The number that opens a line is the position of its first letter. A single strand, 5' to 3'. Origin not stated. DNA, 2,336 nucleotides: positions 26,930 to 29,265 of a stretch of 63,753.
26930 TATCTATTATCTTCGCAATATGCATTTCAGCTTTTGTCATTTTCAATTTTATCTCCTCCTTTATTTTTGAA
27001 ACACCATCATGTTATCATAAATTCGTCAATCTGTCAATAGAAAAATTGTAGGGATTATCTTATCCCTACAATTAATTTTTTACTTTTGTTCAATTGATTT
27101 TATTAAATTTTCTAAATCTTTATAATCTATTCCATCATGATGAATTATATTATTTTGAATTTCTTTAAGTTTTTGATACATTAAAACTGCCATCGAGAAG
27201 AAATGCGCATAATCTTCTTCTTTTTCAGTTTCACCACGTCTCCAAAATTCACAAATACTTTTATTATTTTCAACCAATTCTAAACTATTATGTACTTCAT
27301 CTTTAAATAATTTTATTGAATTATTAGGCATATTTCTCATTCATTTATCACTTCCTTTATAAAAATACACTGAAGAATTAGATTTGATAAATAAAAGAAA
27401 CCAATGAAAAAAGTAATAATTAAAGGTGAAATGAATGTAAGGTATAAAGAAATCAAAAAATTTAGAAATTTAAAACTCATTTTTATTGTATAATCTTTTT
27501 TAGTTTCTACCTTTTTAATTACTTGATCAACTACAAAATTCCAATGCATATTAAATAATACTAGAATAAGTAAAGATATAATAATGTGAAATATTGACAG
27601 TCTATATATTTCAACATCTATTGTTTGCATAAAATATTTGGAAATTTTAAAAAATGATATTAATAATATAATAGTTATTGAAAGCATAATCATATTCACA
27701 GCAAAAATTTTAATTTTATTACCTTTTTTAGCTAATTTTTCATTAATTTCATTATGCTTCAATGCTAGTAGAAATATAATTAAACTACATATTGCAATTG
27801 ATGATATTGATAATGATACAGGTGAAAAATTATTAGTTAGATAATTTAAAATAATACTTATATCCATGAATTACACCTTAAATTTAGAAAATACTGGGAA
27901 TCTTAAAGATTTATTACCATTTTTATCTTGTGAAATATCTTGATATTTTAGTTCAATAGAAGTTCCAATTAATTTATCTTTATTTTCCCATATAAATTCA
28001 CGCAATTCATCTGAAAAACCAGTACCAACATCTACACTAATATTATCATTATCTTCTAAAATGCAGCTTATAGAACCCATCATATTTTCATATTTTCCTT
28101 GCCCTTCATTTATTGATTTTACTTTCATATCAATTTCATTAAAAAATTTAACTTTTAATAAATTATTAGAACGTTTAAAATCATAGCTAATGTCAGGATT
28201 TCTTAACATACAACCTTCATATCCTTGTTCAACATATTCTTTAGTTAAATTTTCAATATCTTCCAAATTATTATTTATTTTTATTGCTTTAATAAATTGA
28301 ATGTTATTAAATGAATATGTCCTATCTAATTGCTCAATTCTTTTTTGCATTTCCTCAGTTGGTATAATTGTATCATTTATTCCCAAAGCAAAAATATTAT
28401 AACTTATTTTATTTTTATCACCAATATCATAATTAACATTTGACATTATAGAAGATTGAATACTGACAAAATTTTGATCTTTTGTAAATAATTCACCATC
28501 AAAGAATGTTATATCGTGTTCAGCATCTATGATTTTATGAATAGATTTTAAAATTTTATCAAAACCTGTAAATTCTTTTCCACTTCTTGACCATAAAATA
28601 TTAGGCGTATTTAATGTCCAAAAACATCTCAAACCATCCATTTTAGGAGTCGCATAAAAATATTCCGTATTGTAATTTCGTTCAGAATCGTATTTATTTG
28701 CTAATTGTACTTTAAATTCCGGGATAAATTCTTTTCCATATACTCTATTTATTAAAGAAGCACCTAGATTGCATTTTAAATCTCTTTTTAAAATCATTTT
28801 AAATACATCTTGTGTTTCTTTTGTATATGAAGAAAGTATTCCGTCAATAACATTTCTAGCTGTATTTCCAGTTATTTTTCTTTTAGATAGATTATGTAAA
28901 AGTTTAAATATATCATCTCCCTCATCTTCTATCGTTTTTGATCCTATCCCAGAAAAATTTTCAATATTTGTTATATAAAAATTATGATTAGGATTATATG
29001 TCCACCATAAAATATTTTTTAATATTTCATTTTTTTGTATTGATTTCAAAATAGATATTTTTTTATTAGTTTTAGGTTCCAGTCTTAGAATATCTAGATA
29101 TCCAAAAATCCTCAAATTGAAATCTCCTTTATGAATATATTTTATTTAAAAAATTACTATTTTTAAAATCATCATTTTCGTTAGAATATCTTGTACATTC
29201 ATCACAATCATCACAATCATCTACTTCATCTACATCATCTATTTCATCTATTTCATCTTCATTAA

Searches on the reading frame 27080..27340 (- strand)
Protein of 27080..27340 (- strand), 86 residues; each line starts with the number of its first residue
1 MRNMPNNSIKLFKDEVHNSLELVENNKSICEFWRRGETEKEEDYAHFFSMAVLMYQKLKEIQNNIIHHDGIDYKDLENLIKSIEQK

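Call 18: search_protein_families(library=pfam, max_evalue=0.05, proteins=[window:27080-27340:-])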
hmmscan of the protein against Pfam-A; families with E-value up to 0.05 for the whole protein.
window:27080-27340:- (86 aa): 2 families
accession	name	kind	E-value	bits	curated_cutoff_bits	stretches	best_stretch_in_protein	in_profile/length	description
PF09824.15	ArsR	-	0.016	15.4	28.6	1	11-85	39-115/159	ArsR transcriptional regulator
PF25584.1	zf-CCCH_RBM22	-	0.021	15.3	53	1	26-43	3-20/36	RBM22 CCCH zinc finger domain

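Call 80: search_protein_families(library=phrogs, max_evalue=0.001, proteins=[window:27080-27340:-])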
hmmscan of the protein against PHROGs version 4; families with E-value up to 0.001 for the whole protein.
window:27080-27340:- (86 aa): 0 families

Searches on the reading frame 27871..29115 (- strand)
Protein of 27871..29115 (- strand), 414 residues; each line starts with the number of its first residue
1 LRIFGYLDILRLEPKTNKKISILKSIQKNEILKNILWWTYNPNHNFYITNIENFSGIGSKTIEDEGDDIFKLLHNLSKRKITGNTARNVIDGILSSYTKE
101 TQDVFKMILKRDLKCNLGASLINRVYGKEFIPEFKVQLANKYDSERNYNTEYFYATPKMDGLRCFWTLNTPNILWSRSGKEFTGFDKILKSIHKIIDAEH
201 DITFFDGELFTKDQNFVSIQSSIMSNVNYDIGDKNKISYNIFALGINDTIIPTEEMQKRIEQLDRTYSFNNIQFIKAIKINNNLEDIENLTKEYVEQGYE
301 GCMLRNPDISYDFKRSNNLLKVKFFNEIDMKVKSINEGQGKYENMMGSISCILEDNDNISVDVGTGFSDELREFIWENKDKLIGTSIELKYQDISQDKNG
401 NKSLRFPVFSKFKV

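Call 8: search_protein_families(library=phrogs, proteins=[window:27871-29115:-])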
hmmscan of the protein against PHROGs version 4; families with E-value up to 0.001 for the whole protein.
window:27871-29115:- (414 aa): 1 family
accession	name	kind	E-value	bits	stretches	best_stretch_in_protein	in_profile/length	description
phrog_114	-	DNA, RNA and nucleotide metabolism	7.5e-92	309.9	1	4-412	92-497/634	ATP-dependent DNA ligase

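Call 20: find_related_loci(query=window:27871-29115:-, collection=viral_contigs, flank=10000)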
Query window:27871-29115:- (414 aa) in viral_contigs; peptide patterns used: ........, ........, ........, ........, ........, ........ (x = any residue, [..] = any of these).
5 stretches matched a pattern, but none encodes a relative of the query by tblastn (E <= 1e-3).

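Call 27: find_encoding_contigs(protein=window:27871-29115:-, flank=10000, max_places=10)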
Protein window:27871-29115:- (414 aa): 1 contig read that carries it; 1 place shown.
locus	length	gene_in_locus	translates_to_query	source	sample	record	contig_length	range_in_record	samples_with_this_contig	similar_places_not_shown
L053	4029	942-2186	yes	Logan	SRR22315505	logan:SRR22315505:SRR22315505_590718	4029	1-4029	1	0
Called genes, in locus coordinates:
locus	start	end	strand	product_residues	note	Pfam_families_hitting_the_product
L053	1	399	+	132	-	?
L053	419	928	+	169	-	-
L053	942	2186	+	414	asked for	PF01068:DNA_ligase_A_M, PF14743:DNA_ligase_OB_2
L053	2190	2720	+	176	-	-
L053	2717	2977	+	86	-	-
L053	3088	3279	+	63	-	-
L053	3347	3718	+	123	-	-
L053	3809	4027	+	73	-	PF07927:HicA_toxin (weak)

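Call 38: search_dna_similar(query=window:27871-29115:-, collection=phages, mode=protein, max_rows=12)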
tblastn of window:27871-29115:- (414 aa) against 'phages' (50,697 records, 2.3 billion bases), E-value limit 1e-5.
Records with a match: 2650; places in all: 2650; records where one place covers at least 80% of the query: 1775.
Best place of each record, by identity: <60% 2650.
By first word of the organism name: Escherichia 787; Klebsiella 335; Salmonella 285; Vibrio 182; Shigella 109; Aeromonas 104; Acinetobacter 73; Bacillus 68; Enterobacteria 58; Enterobacter 57; and 76 more.
By host as written in the record: - 354; Escherichia coli 309; Klebsiella pneumoniae 115; Escherichia coli O157:H7 49; Salmonella enterica 36; Aeromonas hydrophila 28; Escherichia coli B 28; Aeromonas salmonicida 27; and 664 more.
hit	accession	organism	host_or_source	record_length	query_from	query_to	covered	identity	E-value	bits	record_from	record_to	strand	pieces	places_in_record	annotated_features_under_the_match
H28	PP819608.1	Bacillus phage Adastra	Bacillus subtilis CU 1065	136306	2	413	100%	29.3%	9e-38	151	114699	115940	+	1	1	DNA ligase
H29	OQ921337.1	Bacillus phage SPO1L2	Bacillus subtilis BEST7003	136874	2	413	100%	29.3%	2e-38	153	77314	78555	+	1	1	hypothetical protein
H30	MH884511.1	Exiguobacterium phage vB_EalM-132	Exiguobacterium alkaliphilum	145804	2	413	100%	29.1%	2e-38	153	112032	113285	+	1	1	DNA ligase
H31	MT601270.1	Bacillus phage vB_BsuM-Goe9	Bacillus subtilis Delta6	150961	2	413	100%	29.0%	6e-37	149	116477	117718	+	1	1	putative ATP-dependent DNA ligase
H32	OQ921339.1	Bacillus phage SPO1L4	Bacillus subtilis BEST7003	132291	2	413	100%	28.9%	7e-39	154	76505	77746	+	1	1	hypothetical protein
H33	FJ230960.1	Bacillus phage SPO1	Bacillus subtilis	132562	2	413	100%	28.9%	7e-39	154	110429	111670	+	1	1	32.95: gp32.95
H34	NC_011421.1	Bacillus phage SPO1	Bacillus subtilis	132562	2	413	100%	28.9%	7e-39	154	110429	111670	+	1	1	32.95: DNA ligase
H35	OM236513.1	Bacillus phage SP82G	Bacillus subtilis BEST7003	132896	2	413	100%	28.9%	7e-39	154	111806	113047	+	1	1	DNA ligase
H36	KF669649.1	Bacillus phage CampHawk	Bacillus subtilis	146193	2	413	100%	28.9%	7e-39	154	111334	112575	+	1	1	ATP-dependent DNA ligase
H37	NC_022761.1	Bacillus phage CampHawk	Bacillus subtilis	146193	2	413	100%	28.9%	7e-39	154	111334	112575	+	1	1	DNA ligase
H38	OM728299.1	Bacillus phage vB_BsuM-Goe19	Bacillus subtilis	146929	2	413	100%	28.9%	7e-39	154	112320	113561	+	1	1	lig: DNA ligase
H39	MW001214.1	Bacillus phage SP8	Bacillus subtilis Marburg strain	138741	2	413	100%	28.8%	1e-38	154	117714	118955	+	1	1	DNA ligase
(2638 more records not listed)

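Call 45: find_homologous_proteins(query=window:27871-29115:-, max_evalue=1e-20)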
Query window:27871-29115:- (414 aa): 125 proteins with E <= 1e-20 among 4636 candidates; the best 120 are listed.
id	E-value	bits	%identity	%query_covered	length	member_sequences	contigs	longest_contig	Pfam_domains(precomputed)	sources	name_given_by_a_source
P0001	2.2e-273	924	100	100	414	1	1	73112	PF14743.13,PF01068.27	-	-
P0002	5.2e-149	515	59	100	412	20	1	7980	PF14743.13,PF01068.27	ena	-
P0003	2.3e-143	496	57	100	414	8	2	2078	PF14743.13,PF01068.27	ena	-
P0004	1.0e-132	461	53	99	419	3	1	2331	PF14743.13,PF01068.27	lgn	-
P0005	1.5e-124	434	50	96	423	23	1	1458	PF14743.13,PF01068.27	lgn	-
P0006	7.1e-118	412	48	100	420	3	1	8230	PF14743.13,PF01068.27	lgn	-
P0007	2.9e-117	410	49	100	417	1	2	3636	PF14743.13,PF01068.27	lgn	-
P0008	8.0e-114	399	50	96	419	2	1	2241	PF14743.13,PF01068.27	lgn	-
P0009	8.4e-112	392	46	100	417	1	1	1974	PF14743.13,PF09414.16,PF01068.27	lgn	-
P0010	3.2e-107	377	48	98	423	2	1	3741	PF14743.13,PF01068.27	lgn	-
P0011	2.2e-100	355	45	99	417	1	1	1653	PF14743.13,PF01068.27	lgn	-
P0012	1.7e-93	332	43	98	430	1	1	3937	PF14743.13,PF01068.27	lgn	-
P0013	8.2e-77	277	39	97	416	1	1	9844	PF14743.13,PF01068.27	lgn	-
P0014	2.2e-75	272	41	97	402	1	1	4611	PF14743.13,PF01068.27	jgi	jgi:DNA ligase 1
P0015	3.3e-74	268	39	93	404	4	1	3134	PF14743.13,PF01068.27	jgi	jgi:DNA ligase-1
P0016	1.9e-73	266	40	95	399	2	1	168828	PF14743.13,PF01068.27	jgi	jgi:DNA ligase-1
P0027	1.6e-66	243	37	96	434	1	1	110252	PF14743.13,PF01068.27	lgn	-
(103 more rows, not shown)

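Call 46: find_encoding_contigs(protein=P0002, flank=10000, max_places=3)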
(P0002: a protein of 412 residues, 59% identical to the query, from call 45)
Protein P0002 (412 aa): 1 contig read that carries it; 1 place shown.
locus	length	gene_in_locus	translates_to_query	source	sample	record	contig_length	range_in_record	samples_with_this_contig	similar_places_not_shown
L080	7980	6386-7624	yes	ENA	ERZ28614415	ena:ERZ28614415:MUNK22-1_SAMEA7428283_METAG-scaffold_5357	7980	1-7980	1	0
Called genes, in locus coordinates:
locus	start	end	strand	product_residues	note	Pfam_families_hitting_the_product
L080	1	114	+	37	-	?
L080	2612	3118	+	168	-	-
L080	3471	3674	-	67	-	-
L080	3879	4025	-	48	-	-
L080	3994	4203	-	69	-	-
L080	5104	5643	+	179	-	PF00149:Metallophos (weak), PF12850:Metallophos_2 (weak)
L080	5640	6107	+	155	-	-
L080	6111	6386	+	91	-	-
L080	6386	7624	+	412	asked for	PF01068:DNA_ligase_A_M, PF14743:DNA_ligase_OB_2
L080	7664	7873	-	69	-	-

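Call 47: find_encoding_contigs(protein=P0016, flank=10000, max_places=3)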
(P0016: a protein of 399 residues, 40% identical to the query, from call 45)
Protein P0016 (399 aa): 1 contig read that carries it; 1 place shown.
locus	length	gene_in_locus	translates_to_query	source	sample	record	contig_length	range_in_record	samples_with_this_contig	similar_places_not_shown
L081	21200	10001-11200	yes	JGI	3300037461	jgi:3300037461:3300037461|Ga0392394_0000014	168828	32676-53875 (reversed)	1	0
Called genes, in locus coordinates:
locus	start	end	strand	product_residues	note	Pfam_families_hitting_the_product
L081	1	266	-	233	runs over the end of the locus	-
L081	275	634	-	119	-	-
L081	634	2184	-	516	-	PF08448:PAS_4, PF00989:PAS, PF13188:PAS_8, PF13426:PAS_9 (weak), PF14598:PAS_11 (faint), PF24820:Diguanyl_cycl_sensor (weak), PF08447:PAS_3, PF13426:PAS_9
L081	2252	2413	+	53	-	-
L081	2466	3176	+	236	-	-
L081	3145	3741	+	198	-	PF01541:GIY-YIG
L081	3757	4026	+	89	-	-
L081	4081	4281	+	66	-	-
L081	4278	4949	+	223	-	PF00857:Isochorismatase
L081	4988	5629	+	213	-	PF01541:GIY-YIG (weak)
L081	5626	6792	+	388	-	PF17767:NAPRTase_N, PF04095:NAPRTase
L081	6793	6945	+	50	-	-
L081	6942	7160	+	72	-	-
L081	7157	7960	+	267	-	PF02540:NAD_synthase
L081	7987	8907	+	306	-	PF02178:AT_hook (faint)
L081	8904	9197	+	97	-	-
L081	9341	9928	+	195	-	-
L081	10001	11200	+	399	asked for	PF01068:DNA_ligase_A_M, PF14743:DNA_ligase_OB_2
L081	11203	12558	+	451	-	-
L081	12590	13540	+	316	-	PF10127:RlaP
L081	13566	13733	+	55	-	-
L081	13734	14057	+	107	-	-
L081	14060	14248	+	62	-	-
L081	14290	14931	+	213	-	-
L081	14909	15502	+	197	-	-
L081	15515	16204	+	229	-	PF01541:GIY-YIG (weak)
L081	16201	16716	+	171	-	-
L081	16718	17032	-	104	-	-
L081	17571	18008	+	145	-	-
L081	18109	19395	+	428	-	PF13203:DUF2201_N, PF09967:DUF2201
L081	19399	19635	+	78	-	-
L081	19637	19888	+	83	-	-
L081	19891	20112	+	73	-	-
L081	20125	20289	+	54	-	-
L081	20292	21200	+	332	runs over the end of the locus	PF21189:PHA02142, PF09414:RNA_ligase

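Call 48: find_encoding_contigs(protein=P0027, flank=10000, max_places=3)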
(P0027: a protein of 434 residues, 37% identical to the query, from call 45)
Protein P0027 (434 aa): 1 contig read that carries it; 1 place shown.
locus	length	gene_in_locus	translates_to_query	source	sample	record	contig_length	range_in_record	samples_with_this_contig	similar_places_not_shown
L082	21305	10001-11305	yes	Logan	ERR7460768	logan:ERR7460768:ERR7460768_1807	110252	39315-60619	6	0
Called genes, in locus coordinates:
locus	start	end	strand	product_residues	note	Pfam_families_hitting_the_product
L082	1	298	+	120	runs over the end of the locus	-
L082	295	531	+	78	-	-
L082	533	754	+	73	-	-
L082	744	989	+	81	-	-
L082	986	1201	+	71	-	-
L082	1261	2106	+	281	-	-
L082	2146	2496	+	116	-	-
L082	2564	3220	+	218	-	PF00574:CLP_protease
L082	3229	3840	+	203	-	PF01844:HNH, PF13395:HNH_4, PF14279:HNH_5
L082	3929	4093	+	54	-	-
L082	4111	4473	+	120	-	PF08719:NADAR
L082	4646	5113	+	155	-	PF00588:SpoU_methylase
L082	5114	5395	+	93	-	-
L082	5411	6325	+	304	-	PF10127:RlaP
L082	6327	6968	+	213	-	-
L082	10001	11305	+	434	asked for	PF01068:DNA_ligase_A_M, PF14743:DNA_ligase_OB_2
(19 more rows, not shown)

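Call 106: find_encoding_contigs(protein=P0006, flank=10000, max_places=3)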
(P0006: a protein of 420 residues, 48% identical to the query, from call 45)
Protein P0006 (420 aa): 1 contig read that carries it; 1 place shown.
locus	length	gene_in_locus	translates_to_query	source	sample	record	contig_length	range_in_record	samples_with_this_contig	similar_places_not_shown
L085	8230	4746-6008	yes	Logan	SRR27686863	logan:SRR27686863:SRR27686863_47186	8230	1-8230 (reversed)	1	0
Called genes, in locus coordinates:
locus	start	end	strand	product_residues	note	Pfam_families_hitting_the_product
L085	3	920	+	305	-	?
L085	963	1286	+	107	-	-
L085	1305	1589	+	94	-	-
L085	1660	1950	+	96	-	-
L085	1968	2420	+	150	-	-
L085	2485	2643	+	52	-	-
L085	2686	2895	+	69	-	PF13619:KTSC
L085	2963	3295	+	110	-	-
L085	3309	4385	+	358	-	PF09511:RNA_lig_T4_1, PF20819:T4_Rnl1_C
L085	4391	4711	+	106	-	-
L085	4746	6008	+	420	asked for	PF01068:DNA_ligase_A_M, PF14743:DNA_ligase_OB_2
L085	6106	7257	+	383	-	PF13207:AAA_17 (faint), PF13671:AAA_33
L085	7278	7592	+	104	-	-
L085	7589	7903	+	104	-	-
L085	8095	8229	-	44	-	?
